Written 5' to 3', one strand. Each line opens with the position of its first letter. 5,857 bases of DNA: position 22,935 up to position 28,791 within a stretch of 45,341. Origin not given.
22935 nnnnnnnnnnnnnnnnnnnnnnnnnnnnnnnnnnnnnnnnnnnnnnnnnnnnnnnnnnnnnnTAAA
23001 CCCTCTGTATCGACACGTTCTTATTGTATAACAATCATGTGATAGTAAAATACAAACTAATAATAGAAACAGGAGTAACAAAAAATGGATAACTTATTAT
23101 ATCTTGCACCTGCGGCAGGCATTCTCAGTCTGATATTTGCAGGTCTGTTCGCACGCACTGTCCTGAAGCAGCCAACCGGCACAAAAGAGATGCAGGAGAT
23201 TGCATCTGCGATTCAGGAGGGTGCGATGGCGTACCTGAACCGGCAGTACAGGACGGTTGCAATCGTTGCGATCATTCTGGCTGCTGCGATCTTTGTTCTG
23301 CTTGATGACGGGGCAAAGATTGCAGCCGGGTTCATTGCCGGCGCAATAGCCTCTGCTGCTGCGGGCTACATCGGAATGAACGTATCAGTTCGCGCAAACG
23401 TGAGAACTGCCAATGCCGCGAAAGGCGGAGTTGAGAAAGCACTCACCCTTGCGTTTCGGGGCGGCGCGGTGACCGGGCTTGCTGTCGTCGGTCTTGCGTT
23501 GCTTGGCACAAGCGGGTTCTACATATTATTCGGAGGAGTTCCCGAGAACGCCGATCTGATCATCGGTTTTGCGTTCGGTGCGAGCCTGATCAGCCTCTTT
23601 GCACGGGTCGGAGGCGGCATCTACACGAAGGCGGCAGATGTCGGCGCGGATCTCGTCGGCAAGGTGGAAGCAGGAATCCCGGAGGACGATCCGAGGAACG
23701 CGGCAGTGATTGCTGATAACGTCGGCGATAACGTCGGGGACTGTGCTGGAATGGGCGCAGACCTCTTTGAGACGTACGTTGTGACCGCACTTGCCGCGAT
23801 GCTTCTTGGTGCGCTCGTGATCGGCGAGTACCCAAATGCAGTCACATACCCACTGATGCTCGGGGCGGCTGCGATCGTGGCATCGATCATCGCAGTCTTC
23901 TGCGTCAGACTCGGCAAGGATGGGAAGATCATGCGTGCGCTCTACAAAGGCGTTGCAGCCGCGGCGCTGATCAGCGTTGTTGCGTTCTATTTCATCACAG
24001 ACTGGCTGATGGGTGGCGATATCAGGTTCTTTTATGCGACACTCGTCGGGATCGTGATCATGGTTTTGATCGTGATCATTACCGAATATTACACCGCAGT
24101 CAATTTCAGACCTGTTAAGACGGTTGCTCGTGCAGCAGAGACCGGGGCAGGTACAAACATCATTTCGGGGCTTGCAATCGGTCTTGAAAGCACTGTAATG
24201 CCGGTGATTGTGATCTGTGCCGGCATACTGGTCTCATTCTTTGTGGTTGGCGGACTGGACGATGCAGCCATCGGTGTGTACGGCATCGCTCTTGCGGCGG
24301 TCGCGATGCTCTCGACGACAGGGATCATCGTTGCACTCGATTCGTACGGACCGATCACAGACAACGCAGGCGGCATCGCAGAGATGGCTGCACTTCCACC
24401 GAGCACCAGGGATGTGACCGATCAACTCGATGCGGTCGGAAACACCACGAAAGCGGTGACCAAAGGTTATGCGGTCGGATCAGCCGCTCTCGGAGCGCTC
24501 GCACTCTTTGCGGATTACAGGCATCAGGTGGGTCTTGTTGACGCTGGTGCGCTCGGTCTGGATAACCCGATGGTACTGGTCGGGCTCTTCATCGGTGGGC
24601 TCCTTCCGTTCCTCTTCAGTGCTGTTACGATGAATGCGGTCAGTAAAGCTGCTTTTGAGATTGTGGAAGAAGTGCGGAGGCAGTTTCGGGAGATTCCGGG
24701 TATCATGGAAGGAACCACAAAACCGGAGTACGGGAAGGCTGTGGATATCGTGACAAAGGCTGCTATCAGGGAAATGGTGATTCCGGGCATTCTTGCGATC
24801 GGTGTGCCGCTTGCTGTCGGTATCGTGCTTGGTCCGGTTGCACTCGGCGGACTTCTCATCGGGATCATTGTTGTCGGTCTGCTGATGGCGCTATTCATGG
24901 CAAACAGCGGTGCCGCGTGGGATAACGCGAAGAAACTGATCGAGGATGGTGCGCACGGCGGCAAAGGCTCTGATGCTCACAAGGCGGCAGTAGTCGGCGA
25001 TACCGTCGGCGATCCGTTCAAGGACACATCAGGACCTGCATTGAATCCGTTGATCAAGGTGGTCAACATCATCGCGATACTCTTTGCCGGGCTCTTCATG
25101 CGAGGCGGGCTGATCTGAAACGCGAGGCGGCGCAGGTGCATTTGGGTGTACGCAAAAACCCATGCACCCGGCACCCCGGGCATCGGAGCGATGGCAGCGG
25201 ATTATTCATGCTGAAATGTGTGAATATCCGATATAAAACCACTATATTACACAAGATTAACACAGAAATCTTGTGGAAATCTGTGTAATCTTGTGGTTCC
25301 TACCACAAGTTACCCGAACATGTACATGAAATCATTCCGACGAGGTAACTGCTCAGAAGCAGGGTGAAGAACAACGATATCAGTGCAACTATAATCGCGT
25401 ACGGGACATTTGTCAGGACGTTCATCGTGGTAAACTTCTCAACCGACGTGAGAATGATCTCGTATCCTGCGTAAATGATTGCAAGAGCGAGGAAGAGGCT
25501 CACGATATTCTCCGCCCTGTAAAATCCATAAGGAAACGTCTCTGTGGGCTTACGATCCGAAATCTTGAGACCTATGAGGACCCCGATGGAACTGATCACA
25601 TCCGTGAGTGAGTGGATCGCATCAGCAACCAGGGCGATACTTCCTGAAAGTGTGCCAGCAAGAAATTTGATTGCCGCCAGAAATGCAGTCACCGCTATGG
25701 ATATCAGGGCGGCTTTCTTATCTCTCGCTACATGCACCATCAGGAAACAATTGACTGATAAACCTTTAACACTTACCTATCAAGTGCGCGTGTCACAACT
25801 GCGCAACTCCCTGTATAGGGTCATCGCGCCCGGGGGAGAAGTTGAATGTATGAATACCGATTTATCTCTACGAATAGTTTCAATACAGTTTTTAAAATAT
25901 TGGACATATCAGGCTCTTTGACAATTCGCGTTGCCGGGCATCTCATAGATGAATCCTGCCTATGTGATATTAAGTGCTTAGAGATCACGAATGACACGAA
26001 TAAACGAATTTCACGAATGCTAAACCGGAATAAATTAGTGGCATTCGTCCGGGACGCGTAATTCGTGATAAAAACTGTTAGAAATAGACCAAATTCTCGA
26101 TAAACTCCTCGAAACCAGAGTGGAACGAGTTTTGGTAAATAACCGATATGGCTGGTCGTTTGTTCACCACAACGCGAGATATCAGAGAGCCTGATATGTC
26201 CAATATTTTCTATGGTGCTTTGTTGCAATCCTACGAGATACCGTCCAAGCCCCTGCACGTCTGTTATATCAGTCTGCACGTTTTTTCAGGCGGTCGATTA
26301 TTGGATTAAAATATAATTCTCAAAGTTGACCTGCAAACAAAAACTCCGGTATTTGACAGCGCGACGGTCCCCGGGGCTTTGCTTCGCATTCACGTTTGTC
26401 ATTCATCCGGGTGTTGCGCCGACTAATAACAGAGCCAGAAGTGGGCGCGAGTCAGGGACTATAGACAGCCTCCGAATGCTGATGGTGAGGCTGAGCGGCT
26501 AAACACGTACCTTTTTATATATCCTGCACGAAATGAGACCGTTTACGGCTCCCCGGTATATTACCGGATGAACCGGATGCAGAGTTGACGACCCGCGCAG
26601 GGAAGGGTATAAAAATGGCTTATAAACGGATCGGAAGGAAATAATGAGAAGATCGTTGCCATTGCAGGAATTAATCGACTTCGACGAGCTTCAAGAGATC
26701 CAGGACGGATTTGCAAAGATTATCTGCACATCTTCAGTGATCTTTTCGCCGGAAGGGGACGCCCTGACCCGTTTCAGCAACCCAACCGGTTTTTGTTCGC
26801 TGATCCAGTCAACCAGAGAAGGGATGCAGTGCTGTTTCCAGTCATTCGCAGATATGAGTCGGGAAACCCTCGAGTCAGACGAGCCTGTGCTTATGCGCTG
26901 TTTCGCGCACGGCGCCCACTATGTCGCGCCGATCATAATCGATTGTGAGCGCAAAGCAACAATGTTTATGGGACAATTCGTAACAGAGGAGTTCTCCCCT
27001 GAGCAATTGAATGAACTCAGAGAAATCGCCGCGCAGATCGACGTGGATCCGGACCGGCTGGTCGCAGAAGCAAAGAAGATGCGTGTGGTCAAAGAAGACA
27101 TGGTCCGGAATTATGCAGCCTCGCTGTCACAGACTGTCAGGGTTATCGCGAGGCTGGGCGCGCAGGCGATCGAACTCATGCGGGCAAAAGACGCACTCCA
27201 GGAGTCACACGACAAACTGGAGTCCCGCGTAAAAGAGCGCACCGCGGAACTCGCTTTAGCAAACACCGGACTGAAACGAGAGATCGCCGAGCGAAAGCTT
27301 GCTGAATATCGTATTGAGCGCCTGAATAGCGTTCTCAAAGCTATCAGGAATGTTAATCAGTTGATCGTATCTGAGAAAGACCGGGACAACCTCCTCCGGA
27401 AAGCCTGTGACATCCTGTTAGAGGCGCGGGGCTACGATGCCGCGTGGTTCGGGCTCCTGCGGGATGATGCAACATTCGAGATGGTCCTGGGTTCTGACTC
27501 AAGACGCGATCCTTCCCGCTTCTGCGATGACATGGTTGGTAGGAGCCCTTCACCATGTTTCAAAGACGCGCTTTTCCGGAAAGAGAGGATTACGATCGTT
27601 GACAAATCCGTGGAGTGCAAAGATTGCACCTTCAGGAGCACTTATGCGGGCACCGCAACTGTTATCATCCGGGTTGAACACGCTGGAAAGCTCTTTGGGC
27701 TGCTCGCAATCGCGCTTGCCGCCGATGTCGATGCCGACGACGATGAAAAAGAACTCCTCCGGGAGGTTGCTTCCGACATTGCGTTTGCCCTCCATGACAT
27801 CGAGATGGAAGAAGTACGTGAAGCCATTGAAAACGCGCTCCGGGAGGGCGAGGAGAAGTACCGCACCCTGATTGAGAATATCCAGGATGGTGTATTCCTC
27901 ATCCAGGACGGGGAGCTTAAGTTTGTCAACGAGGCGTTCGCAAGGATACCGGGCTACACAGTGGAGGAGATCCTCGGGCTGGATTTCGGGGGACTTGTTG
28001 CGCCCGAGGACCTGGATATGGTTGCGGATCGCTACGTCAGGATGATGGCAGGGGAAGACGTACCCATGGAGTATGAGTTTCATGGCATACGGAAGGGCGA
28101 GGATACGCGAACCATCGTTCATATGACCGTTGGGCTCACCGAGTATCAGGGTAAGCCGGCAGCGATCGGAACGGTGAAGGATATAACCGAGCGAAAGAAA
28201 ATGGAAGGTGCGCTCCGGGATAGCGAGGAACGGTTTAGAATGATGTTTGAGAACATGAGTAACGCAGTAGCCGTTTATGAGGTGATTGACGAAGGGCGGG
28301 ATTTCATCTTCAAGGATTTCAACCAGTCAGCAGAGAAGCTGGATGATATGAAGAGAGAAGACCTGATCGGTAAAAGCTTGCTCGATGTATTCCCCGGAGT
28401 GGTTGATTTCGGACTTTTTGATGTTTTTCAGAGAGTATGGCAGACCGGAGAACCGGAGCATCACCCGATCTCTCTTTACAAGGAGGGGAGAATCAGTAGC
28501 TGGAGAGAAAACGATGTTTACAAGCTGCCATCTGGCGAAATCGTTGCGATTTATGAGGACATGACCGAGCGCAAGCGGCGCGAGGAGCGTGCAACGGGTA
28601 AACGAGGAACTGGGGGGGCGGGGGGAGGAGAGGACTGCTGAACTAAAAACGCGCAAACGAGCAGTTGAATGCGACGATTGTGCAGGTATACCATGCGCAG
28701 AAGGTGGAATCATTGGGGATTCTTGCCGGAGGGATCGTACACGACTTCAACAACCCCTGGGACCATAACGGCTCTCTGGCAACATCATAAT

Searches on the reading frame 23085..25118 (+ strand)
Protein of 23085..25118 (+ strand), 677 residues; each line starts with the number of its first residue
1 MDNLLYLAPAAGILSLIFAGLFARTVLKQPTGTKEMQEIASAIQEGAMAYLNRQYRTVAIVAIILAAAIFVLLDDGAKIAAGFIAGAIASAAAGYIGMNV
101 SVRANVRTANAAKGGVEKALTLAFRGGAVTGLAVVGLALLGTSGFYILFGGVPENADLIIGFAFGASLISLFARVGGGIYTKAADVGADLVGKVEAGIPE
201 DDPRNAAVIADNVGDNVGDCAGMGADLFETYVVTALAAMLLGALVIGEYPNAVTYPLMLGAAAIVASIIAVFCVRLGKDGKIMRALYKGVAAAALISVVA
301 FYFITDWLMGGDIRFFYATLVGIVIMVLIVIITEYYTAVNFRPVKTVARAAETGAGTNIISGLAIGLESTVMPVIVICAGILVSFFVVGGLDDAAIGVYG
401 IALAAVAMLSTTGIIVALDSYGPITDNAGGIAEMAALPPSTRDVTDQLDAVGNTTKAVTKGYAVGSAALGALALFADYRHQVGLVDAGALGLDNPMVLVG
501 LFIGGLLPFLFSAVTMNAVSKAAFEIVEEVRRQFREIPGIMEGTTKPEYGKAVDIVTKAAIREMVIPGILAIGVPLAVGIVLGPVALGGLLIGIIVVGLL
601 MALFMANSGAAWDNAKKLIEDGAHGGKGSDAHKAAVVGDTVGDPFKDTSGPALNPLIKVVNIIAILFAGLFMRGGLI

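Call 25: search_protein_families(library=pfam, proteins=[window:23085-25118:+], max_evalue=0.001)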
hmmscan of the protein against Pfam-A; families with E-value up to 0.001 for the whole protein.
window:23085-25118:+ (677 aa): 1 family
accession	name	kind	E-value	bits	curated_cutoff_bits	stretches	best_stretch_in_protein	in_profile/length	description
PF03030.21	H_PPase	-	3.4e-272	905.3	29.7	1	13-667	1-645/645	Inorganic H+ pyrophosphatase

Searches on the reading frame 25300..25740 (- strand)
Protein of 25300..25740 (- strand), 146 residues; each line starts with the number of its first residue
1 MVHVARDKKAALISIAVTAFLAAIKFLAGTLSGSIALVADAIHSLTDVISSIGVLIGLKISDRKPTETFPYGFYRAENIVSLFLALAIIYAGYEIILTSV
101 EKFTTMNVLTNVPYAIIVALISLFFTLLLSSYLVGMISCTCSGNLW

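Call 25: search_protein_families(library=pfam, proteins=[window:25300-25740:-], max_evalue=0.001)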
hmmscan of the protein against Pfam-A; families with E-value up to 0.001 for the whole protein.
window:25300-25740:- (146 aa): 1 family
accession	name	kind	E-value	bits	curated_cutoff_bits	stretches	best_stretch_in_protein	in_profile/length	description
PF01545.26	Cation_efflux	-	5.3e-31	108.4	26.6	1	12-135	2-126/198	Cation efflux family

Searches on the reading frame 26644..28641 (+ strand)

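Call 25: search_protein_families(library=pfam, proteins=[window:26644-28641:+], max_evalue=0.001)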
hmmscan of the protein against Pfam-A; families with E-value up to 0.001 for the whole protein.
window:26644-28641:+ (665 aa): 9 families
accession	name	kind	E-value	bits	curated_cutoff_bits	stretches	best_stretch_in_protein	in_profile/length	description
PF10114.15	PocR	-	5.7e-35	120.9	23.9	1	9-172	1-161/162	Sensory domain found in PocR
PF13188.13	PAS_8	-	1e-14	54.2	21.8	1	404-452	1-47/65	PAS domain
PF13426.13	PAS_9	-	2.5e-13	50.6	27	1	415-516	2-103/103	PAS domain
PF08448.16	PAS_4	-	2e-12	47.7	23.1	2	412-518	3-109/110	PAS fold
PF00989.32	PAS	-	5.7e-12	46.1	22.6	1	404-514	1-113/113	PAS fold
PF13185.12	GAF_2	-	8e-11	42.7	28.6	1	245-384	2-136/136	GAF domain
PF08447.18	PAS_3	-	4.5e-08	33.7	25.6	1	427-506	3-83/89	PAS fold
PF01590.32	GAF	-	3.8e-06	27.9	22.4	1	246-383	1-133/133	GAF domain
PF13492.12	GAF_3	-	0.00073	20.4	27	0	248-383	3-127/129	GAF domain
